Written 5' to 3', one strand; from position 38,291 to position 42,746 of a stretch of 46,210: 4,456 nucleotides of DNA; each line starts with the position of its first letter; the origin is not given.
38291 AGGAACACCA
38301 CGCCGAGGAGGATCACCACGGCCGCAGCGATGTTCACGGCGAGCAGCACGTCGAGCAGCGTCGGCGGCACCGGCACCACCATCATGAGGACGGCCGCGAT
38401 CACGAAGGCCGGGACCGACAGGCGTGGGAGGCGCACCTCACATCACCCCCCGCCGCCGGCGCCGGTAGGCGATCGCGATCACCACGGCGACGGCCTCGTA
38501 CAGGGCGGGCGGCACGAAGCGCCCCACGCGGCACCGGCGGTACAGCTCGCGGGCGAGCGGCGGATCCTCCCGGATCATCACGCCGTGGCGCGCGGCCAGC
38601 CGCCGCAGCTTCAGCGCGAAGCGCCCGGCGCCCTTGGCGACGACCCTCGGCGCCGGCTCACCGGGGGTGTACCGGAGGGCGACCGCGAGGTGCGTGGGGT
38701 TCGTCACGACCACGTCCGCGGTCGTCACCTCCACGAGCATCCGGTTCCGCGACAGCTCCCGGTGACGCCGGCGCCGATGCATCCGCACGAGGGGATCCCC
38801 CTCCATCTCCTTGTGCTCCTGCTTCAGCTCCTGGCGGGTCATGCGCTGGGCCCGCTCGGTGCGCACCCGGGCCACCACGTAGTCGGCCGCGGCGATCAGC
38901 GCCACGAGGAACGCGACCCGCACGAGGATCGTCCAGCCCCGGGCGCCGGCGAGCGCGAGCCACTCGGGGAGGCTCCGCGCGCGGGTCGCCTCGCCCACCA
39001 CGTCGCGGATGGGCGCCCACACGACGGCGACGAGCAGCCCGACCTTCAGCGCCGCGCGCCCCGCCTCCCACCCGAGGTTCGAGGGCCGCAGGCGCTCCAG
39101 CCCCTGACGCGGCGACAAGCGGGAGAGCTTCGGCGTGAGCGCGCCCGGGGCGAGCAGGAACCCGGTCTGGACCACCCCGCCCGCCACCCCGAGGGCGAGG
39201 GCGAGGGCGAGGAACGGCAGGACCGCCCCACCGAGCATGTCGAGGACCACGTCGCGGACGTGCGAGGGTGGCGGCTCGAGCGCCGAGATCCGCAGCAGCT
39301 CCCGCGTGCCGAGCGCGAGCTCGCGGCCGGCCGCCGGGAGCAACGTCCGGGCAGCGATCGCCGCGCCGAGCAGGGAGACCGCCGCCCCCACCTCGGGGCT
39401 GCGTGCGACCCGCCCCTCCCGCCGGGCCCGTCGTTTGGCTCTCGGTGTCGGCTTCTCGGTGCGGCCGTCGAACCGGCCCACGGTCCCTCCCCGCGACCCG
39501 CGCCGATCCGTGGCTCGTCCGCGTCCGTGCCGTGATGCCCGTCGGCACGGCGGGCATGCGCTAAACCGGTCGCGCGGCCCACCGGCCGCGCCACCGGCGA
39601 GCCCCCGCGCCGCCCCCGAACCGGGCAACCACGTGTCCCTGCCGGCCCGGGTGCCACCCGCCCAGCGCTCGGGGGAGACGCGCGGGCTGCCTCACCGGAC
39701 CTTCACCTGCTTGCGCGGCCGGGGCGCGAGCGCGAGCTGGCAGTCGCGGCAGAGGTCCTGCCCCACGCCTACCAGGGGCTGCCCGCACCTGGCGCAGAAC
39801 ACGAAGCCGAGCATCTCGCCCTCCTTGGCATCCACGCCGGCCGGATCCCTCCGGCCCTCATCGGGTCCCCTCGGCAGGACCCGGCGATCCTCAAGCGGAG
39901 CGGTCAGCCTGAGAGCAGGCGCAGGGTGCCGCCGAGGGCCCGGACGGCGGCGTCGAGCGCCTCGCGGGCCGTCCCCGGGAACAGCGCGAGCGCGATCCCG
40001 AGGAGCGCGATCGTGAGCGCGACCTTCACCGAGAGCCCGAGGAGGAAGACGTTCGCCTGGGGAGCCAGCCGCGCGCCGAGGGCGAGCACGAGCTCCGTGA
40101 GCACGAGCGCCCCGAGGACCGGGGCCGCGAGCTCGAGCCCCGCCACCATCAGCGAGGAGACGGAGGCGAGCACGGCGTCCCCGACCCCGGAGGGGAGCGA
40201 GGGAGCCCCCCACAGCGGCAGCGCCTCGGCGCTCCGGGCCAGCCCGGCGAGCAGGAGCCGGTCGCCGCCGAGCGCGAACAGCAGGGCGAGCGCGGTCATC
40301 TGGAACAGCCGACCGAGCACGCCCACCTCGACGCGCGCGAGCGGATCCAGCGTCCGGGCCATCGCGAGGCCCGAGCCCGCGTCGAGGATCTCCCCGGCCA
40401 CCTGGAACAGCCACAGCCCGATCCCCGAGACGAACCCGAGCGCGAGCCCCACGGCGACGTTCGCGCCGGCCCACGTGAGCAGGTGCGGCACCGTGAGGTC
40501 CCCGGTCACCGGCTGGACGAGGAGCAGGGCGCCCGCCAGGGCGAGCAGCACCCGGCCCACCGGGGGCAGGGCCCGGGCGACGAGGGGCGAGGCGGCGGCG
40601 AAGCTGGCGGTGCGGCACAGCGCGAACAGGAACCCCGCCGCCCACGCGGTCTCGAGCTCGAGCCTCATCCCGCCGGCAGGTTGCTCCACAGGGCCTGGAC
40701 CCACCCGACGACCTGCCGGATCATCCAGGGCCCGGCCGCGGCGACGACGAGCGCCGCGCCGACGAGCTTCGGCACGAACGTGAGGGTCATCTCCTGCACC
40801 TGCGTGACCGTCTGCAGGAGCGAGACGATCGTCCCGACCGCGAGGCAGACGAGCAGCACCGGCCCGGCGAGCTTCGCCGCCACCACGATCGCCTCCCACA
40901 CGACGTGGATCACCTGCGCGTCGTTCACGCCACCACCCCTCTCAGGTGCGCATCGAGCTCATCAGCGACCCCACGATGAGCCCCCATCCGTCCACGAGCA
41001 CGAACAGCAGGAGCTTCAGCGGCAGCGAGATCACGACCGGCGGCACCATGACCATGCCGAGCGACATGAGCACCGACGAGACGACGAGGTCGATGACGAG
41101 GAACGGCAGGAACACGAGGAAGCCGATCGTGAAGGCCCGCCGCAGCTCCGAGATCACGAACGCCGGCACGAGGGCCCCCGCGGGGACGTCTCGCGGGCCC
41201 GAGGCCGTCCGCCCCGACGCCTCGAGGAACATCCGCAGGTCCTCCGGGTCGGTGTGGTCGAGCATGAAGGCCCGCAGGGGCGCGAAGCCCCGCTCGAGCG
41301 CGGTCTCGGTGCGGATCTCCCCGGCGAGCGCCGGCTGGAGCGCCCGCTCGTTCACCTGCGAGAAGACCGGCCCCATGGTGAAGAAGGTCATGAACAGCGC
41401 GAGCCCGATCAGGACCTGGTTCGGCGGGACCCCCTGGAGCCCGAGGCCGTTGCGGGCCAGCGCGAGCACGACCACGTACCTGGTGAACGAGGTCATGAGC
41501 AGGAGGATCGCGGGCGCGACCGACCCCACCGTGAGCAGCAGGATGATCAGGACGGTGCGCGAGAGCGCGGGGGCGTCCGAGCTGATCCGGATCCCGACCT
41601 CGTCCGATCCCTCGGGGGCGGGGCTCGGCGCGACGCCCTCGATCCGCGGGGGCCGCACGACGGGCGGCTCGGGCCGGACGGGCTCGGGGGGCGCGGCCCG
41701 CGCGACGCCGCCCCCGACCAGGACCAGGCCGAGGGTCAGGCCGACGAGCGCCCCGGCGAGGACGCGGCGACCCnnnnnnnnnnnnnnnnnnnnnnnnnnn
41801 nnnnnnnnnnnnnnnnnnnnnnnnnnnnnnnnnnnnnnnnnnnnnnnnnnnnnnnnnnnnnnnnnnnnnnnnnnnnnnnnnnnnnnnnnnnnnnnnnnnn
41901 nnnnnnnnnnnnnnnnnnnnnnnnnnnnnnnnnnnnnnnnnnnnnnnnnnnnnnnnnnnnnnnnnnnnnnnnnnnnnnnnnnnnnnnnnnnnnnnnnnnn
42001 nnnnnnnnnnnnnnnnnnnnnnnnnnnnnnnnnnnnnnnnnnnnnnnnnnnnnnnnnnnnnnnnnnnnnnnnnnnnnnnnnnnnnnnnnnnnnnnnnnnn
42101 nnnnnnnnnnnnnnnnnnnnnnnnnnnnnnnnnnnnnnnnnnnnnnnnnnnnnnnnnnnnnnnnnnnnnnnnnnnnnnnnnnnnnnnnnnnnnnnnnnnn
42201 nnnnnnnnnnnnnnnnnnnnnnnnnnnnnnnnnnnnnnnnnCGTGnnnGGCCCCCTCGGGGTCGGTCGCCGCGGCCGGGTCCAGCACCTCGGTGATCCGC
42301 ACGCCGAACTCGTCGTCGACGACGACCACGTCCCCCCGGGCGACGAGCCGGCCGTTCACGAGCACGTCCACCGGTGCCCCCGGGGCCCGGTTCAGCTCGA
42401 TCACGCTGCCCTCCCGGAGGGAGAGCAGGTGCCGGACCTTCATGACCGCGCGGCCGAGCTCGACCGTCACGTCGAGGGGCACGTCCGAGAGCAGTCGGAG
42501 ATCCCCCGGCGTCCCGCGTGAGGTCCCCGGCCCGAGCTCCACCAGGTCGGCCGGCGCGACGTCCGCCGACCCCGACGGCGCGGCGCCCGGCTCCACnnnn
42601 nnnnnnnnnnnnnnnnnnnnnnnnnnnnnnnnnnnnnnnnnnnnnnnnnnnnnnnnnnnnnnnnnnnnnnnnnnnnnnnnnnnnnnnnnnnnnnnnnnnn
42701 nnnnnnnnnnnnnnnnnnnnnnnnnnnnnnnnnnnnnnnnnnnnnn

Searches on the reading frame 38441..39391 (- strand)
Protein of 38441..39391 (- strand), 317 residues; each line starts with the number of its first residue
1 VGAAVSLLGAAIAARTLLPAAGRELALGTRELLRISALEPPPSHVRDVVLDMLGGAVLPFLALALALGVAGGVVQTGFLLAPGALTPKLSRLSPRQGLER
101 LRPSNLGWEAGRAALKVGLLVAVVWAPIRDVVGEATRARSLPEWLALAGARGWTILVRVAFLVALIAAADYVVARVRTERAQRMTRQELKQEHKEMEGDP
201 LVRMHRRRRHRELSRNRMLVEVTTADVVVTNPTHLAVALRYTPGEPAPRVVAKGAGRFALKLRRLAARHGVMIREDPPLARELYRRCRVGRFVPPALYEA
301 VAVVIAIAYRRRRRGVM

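Call 6: search_protein_families(library=pfam, proteins=[window:38441-39391:-], max_evalue=0.001)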
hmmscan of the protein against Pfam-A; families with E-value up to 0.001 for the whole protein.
window:38441-39391:- (317 aa): 1 family
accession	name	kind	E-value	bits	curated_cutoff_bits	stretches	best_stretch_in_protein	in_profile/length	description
PF01312.24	Bac_export_2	-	4.1e-83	279.8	24.4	1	3-306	29-333/335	FlhB HrpN YscU SpaS Family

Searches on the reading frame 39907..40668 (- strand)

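Call 6: search_protein_families(library=pfam, proteins=[window:39907-40668:-], max_evalue=0.001)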
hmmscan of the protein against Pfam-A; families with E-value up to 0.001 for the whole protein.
window:39907-40668:- (254 aa): 1 family
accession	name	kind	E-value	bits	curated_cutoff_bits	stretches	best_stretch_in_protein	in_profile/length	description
PF01311.25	Bac_export_1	-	8.6e-44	150.3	27.8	1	12-239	3-228/230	Bacterial export proteins, family 1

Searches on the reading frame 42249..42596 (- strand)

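Call 6: search_protein_families(library=pfam, proteins=[window:42249-42596:-], max_evalue=0.001)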
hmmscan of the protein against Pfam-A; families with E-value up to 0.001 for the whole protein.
window:42249-42596:- (116 aa): 1 family
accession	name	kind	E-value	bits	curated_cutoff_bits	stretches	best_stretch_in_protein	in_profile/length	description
PF01052.25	FliMN_C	-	2.4e-26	91.9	23.8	1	35-105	2-72/73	Type III flagellar switch regulator (C-ring) FliN C-term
